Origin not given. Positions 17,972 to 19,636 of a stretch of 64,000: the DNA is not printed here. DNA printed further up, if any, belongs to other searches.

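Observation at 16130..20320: Low-GC four-gene operon of pyrimidine-nucleotide-fold proteins: candidate undescribed nucleotide-sensing or nucleotide-depleting defence module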

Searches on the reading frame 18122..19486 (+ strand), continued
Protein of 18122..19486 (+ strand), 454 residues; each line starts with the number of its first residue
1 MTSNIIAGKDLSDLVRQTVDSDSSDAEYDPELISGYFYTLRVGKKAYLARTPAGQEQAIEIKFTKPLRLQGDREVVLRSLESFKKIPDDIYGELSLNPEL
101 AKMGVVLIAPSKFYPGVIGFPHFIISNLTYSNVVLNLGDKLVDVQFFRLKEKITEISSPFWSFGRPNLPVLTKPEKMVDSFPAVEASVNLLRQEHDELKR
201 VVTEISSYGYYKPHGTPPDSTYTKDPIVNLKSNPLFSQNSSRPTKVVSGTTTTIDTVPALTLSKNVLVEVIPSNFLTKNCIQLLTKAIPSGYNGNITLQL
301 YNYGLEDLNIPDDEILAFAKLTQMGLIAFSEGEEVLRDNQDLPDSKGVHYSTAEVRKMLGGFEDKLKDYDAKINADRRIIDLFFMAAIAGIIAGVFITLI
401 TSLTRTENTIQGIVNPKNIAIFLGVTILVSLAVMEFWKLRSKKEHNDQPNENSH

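Call 76: search_solved_structures(query=A2, max_evalue=0.001, show_alignments=3)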
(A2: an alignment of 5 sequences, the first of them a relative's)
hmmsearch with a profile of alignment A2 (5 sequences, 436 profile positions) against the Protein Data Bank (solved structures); distinct sequences matched with E-value up to 0.001: 42.
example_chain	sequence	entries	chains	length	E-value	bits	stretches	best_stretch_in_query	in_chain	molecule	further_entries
8y1w_A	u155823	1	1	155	4.9e-29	104.7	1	14-151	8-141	dCTP deaminase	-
9ln0_A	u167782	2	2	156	1.1e-28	103.5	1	14-150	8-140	dCTP deaminase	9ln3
2qxx_A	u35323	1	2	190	1.3e-12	50.6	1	4-169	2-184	Deoxycytidine triphosphate deaminase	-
4a6a_A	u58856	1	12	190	2.2e-12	49.8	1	4-169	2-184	DEOXYCYTIDINE TRIPHOSPHATE DEAMINASE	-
2j4h_A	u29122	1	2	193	2e-11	46.7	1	49-166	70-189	DEOXYCYTIDINE TRIPHOSPHATE DEAMINASE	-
1xs1_A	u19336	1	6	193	3.3e-11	46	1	49-166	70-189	Deoxycytidine triphosphate deaminase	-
1xs4_A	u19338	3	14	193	3.9e-11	45.8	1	49-166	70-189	Deoxycytidine triphosphate deaminase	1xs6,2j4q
2v9x_A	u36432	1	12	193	4.2e-11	45.6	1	49-166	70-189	DEOXYCYTIDINE TRIPHOSPHATE DEAMINASE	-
2qlp_A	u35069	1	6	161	4.9e-10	42.1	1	4-146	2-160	Deoxycytidine triphosphate deaminase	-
2yzj_A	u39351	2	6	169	1e-09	41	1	54-149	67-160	167aa long hypothetical dUTPase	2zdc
4xjc_A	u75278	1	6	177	2.5e-08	36.5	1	14-331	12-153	Deoxycytidine triphosphate deaminase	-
1duc_A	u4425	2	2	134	4.9e-08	35.5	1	60-152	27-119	DEOXYURIDINE 5'-TRIPHOSPHATE NUCLEOTIDOHYDROLASE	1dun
7pwx_HHH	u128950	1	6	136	9.1e-07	31.3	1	47-139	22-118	Deoxyuridine 5'-triphosphate nucleotidohydrolase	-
1mq7_A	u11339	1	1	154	1.3e-06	30.8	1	47-139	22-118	DEOXYURIDINE 5'-TRIPHOSPHATE NUCLEOTIDOHYDROLASE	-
3i93_A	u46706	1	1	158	1.4e-06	30.7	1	47-139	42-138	Deoxyuridine 5'-triphosphate nucleotidohydrolase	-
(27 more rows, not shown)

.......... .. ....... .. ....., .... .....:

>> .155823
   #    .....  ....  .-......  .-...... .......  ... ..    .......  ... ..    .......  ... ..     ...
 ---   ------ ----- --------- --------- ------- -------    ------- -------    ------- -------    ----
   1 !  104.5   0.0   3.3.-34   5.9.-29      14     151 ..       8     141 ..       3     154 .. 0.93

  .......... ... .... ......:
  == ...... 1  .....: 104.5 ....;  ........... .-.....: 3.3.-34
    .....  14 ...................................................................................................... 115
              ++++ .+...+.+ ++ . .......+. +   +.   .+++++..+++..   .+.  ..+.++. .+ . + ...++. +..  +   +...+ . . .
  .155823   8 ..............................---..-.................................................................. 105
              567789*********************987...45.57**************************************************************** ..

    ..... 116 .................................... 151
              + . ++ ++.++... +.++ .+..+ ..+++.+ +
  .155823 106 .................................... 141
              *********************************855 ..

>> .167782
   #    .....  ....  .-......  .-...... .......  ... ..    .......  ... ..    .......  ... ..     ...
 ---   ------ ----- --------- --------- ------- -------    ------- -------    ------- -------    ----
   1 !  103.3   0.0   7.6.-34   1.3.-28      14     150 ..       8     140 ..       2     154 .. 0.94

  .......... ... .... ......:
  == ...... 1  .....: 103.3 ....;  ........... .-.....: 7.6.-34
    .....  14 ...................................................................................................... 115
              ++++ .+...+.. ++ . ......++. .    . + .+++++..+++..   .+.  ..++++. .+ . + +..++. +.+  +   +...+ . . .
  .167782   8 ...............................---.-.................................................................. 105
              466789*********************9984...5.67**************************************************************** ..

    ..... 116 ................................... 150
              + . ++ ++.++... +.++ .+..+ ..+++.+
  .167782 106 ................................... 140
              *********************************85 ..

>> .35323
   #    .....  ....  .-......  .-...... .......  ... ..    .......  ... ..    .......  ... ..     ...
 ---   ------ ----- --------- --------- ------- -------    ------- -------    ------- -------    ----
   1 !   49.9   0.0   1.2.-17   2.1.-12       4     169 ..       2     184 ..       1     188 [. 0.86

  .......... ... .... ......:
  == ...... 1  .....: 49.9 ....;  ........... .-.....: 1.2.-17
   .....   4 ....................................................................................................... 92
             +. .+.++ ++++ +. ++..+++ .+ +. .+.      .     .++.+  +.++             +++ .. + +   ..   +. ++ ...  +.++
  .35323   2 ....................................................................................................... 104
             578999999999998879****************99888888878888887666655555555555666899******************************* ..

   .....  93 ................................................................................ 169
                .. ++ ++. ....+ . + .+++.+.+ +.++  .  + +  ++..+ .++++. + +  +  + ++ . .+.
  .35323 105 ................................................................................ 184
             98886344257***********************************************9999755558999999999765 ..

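Call 77: search_protein_families(library=ncbifam, alignment_id=A1, max_evalue=0.05)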
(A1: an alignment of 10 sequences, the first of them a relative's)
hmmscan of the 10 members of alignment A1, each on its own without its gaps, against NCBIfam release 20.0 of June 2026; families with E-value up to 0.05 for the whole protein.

A. member 1, P0001 (454 aa): 4 families
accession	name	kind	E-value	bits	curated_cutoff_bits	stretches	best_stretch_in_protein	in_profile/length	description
TIGR02274.1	dCTP_deam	equivalog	1.5e-08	34.6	92.8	1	30-153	24-158/180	dCTP deaminase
NF033634.1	SLATT_1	domain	0.0026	17.7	41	1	363-441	7-79/132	SLATT domain-containing protein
TIGR00576.1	dut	superfamily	0.011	15.5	102.55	1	244-313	33-105/143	dUTP diphosphatase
NF004671.0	PRK06010.1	subfamily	0.012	15.6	104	1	387-431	25-68/88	flagellar biosynthesis protein FliQ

B. families by the number of members that match (of 10 scanned): 9 families
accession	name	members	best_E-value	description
TIGR02274.1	dCTP_deam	10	5.4e-42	dCTP deaminase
TIGR00576.1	dut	10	1.4e-16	dUTP diphosphatase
NF001862.0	PRK00601.1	7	3.7e-10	dUTP diphosphatase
NF002598.0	PRK02253.1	2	2.5e-07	deoxyuridine 5'-triphosphate nucleotidohydrolase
NF010561.0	PRK13956.1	1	1.3e-06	dUTP diphosphatase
NF033634.1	SLATT_1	1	0.0026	SLATT domain-containing protein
NF004671.0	PRK06010.1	1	0.012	flagellar biosynthesis protein FliQ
TIGR04569.1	arch_SelU_Cterm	1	0.014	selenouridine synthase SelU-like subunit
NF005734.0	PRK07559.1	1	0.032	2'-deoxycytidine 5'-triphosphate deaminase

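Call 84: search_protein_families(library=pfam, proteins=[L010:3979-5337:-, L010:13849-14937:-, L013:3996-5597:+, L013:5719-6117:+, L013:10162-10905:+, L014:2123-3631:+, L014:5362-6018:+, L015:6244-7215:-, L015:8740-9957:+, L016:2361-3086:-], max_evalue=0.0001)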
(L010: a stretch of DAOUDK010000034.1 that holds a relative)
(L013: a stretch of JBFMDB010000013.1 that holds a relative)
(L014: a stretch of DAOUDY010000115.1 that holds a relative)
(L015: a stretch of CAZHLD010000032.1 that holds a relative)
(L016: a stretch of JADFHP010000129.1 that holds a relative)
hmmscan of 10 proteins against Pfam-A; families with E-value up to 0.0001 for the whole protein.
L010:3979-5337:- (452 aa): 2 families
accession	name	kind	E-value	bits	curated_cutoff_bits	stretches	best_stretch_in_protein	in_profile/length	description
PF03477.21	ATP-cone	-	2.2e-21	76.6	25.8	1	6-95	2-87/88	ATP cone domain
PF00485.24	PRK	-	1.4e-19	71.1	22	1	176-373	2-189/196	Phosphoribulokinase / Uridine kinase family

L010:13849-14937:- (362 aa): 2 families
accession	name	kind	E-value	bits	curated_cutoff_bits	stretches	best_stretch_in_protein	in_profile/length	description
PF00962.28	A_deaminase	-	2.3e-100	336.3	27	1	37-357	1-324/330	Adenosine deaminase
PF19326.5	AMP_deaminase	-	4.1e-05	22.6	27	1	224-343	454-572/630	AMP deaminase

L013:3996-5597:+ (533 aa): 11 families
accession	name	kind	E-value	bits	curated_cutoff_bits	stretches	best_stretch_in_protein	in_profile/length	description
PF25516.1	PTPase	-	4e-27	94.4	27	1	383-460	1-78/79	Phosphotyrosine protein phosphatase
PF19568.5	Spore_III_AA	-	5.7e-12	45.8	27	1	103-253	118-276/306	Sporulation stage III, protein AA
PF01424.28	R3H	-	1.3e-08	35.2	26.8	1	480-532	8-60/60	R3H domain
PF03266.21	NTPase_1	-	1.3e-06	28.8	23.9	0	129-154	2-27/168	NTPase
PF00004.35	AAA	-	4.8e-06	27.5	21.2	1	129-213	1-68/131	ATPase family associated with various cellular activities (AAA)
PF13191.12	AAA_16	-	1.5e-05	26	32.6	0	125-161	23-59/167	AAA ATPase domain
PF13401.12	AAA_22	-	2.3e-05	25.2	27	0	126-213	5-95/130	AAA domain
PF13481.12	AAA_25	-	3.5e-05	24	27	0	118-155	25-62/195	AAA domain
PF20720.3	nSTAND3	-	5.8e-05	23.3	27.2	0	119-164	10-56/155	Novel STAND NTPase 3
PF13479.12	AAA_24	-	7.4e-05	23.1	27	0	126-223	2-85/195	AAA domain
PF13238.12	AAA_18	-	9.1e-05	23.4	29.4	0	129-223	1-92/128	AAA domain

L013:5719-6117:+ (132 aa): 0 families

L013:10162-10905:+ (247 aa): 1 family
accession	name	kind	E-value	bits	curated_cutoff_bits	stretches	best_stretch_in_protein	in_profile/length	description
PF00557.29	Peptidase_M24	-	1.8e-41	142.6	23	1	11-239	2-208/208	Metallopeptidase family M24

L014:2123-3631:+ (502 aa): 11 families
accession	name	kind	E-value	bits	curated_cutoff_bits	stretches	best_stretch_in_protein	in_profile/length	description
PF25516.1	PTPase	-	5.4e-25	87.5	27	1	352-428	2-78/79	Phosphotyrosine protein phosphatase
PF01424.28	R3H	-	4.2e-12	46.3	26.8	1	447-501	7-60/60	R3H domain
PF19568.5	Spore_III_AA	-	4.2e-11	42.9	27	1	108-254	124-276/306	Sporulation stage III, protein AA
PF03266.21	NTPase_1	-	4.4e-07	30.3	23.9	0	128-152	2-26/168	NTPase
PF00004.35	AAA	-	1.5e-06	29.1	21.2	1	128-216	1-70/131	ATPase family associated with various cellular activities (AAA)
PF13604.12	AAA_30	-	1.1e-05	25.7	27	1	117-223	9-108/191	AAA domain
PF13401.12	AAA_22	-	1.4e-05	25.9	27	0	125-214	5-95/130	AAA domain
PF07728.20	AAA_5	-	3.4e-05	24.3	22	0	128-213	2-76/139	AAA domain (dynein-related subfamily)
PF13238.12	AAA_18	-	4e-05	24.5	29.4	1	128-224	1-92/128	AAA domain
PF13481.12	AAA_25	-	4.7e-05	23.5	27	0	116-152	24-60/195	AAA domain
PF25199.1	nSTAND_NTPase5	-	9.2e-05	22.7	34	0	123-166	39-82/145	Novel STAND NTPase 5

L014:5362-6018:+ (218 aa): 1 family
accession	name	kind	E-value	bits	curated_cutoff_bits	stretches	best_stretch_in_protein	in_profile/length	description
PF01351.25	RNase_HII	-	4.1e-36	125.2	25.8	1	34-213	1-198/199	Ribonuclease HII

L015:6244-7215:- (323 aa): 1 family
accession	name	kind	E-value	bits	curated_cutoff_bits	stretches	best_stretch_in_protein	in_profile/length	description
PF01168.26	Ala_racemase_N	-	1.5e-19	71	24.1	1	78-321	3-220/220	Alanine racemase, N-terminal domain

L015:8740-9957:+ (405 aa): 2 families
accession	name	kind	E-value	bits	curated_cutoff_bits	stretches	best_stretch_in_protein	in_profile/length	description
PF13177.12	DNA_pol3_delta2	-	7e-32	111.1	27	1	37-233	2-160/161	DNA polymerase III, delta subunit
PF13191.12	AAA_16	-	5.9e-06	27.3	32.6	1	34-187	2-145/167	AAA ATPase domain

L016:2361-3086:- (241 aa): 1 family
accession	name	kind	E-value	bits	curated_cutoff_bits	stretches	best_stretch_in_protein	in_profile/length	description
PF00174.25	Oxidored_molyb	-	1.8e-31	109.4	24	1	83-226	3-169/169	Oxidoreductase molybdopterin binding domain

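Call 85: search_protein_families(library=pfam, proteins=[L017:4599-5486:+, L017:2501-4120:+, L018:6769-7227:+, L018:4284-6470:+, L018:8831-9874:-, L018:9861-11054:+, L014:6028-6393:+, L014:6425-6871:+, L025:3-854:+, L026:2-1132:-], max_evalue=0.0001)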
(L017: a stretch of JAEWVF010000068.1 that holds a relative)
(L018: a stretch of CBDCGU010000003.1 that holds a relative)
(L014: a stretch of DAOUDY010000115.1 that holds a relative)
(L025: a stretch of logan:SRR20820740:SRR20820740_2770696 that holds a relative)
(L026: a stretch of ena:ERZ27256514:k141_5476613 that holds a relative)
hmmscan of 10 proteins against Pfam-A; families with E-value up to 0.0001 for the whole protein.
L017:4599-5486:+ (295 aa): 0 families

L017:2501-4120:+ (539 aa): 10 families
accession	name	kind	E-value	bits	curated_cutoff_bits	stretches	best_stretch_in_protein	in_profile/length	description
PF25516.1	PTPase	-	3.8e-27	94.5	27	1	388-465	1-78/79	Phosphotyrosine protein phosphatase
PF19568.5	Spore_III_AA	-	2.1e-12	47.2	27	1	102-254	116-276/306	Sporulation stage III, protein AA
PF01424.28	R3H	-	3.6e-10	40.1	26.8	1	487-538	9-60/60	R3H domain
PF03266.21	NTPase_1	-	3.4e-07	30.7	23.9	0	130-154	2-26/168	NTPase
PF13191.12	AAA_16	-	5.8e-06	27.3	32.6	1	126-166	23-63/167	AAA ATPase domain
PF00004.35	AAA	-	6e-06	27.2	21.2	1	130-214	1-68/131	ATPase family associated with various cellular activities (AAA)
PF13481.12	AAA_25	-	1.1e-05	25.5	27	0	119-156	25-62/195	AAA domain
PF13401.12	AAA_22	-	4e-05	24.4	27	0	127-214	5-95/130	AAA domain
PF13479.12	AAA_24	-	4e-05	24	27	1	127-224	2-85/195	AAA domain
PF13238.12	AAA_18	-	6.4e-05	23.8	29.4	0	130-224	1-92/128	AAA domain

L018:6769-7227:+ (152 aa): 1 family
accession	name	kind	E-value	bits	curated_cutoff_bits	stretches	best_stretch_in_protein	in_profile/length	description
PF00085.26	Thioredoxin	-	7.4e-14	52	23.5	1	35-106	13-85/103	Thioredoxin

L018:4284-6470:+ (728 aa): 0 families

L018:8831-9874:- (347 aa): 2 families
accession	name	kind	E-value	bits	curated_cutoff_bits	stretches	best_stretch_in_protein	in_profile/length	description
PF02737.24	3HCDH_N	-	5.6e-58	196.2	22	1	68-247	2-179/180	3-hydroxyacyl-CoA dehydrogenase, NAD binding domain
PF00725.27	3HCDH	-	1.4e-37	128.5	22.1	1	250-346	1-97/97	3-hydroxyacyl-CoA dehydrogenase, C-terminal domain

L018:9861-11054:+ (397 aa): 0 families

L014:6028-6393:+ (121 aa): 2 families
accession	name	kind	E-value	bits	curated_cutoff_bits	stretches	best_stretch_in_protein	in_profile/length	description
PF02021.23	UPF0102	-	6.9e-30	103.7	23.6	1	10-100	1-80/80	Uncharacterised protein family UPF0102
PF08378.17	NERD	-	2.5e-08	34.9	22.1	1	7-84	2-90/111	Nuclease-related domain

L014:6425-6871:+ (148 aa): 1 family
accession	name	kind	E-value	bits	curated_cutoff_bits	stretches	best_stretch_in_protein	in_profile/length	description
PF17792.6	ThiD2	-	6.9e-40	136.7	23.5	1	18-141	1-124/124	ThiD2 family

L025:3-854:+ (283 aa): 1 family
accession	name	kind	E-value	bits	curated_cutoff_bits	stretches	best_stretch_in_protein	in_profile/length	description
PF23493.1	CysS_C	-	5.1e-08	33.3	23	1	234-273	5-44/51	Cysteinyl-tRNA ligase anticodon binding domain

L026:2-1132:- (377 aa): 3 families
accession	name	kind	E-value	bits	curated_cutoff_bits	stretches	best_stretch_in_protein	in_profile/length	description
PF00591.27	Glycos_transf_3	-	1.4e-43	149.9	27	1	78-306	4-253/253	Glycosyl transferase family, a/b domain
PF02885.22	Glycos_trans_3N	-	6.9e-21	74.2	26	1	5-65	2-62/63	Glycosyl transferase family, helical bundle domain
PF07831.19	PYNP_C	-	3.8e-09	36.5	27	1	345-377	1-33/75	Pyrimidine nucleoside phosphorylase C-terminal domain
